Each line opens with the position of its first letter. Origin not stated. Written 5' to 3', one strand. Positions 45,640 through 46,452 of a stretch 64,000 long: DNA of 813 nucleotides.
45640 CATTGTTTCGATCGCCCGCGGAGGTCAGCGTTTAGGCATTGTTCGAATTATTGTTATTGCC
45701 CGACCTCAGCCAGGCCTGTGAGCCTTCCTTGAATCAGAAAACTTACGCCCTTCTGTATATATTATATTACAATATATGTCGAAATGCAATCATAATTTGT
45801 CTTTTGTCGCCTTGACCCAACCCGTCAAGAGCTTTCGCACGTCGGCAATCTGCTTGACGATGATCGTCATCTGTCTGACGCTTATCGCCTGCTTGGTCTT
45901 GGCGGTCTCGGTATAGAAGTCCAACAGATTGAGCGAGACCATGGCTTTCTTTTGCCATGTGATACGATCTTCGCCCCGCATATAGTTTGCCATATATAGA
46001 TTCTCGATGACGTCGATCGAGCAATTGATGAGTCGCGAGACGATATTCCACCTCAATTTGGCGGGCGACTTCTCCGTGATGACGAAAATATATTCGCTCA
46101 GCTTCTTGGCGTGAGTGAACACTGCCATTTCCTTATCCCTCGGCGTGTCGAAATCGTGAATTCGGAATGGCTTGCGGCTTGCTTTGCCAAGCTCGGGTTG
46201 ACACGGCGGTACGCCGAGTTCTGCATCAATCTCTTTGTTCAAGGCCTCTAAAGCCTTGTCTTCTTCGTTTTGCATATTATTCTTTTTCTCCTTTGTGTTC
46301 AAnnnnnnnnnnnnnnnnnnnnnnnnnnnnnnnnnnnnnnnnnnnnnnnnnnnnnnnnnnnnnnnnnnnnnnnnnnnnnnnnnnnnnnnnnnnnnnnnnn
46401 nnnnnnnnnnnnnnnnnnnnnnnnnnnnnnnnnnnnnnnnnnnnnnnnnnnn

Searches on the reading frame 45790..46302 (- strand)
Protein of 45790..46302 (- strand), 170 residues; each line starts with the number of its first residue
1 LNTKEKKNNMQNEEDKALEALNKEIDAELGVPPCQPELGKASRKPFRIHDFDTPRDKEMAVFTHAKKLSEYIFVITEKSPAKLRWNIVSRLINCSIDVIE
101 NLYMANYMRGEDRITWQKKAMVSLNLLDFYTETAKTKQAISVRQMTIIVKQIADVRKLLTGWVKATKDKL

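Call 5: search_protein_families(library=pfam, proteins=[window:45790-46302:-], max_evalue=0.01)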
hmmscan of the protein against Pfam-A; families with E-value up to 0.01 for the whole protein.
window:45790-46302:- (170 aa): 1 family
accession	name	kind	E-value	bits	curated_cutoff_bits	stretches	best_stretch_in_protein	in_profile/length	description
PF22296.2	bAvd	-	1.4e-11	45.3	40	1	65-165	7-106/107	bAvd-like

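Call 6: search_protein_families(library=ncbifam, proteins=[window:45790-46302:-], max_evalue=0.01)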
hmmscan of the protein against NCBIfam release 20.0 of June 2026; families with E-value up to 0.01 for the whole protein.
window:45790-46302:- (170 aa): 2 families
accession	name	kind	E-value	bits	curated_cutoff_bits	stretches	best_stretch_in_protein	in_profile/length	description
NF033474.1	DivGenRetAVD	equivalog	3.8e-12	46.4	80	1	59-164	1-104/104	diversity-generating retroelement protein Avd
NF008911.0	PRK12275.1-2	subfamily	0.0047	17.4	137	1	57-168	5-117/118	hypothetical protein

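Call 23: search_solved_structures(query=window:45790-46302:-, max_evalue=1)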
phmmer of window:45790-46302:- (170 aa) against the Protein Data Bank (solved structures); distinct sequences matched with E-value up to 1: 0.

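Call 81: search_protein_families(library=phrogs, proteins=[window:45790-46302:-], max_evalue=0.001)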
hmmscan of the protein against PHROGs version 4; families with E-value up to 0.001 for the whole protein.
window:45790-46302:- (170 aa): 1 family
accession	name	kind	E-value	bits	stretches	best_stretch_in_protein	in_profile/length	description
phrog_3206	-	DNA, RNA and nucleotide metabolism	8.5e-15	55.6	1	56-168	13-126/154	Avd protein of DGR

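Call 85: search_protein_families(library=padloc, proteins=[window:45790-46302:-], max_evalue=0.001)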
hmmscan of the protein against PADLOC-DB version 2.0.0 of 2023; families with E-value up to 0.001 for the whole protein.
window:45790-46302:- (170 aa): 0 families
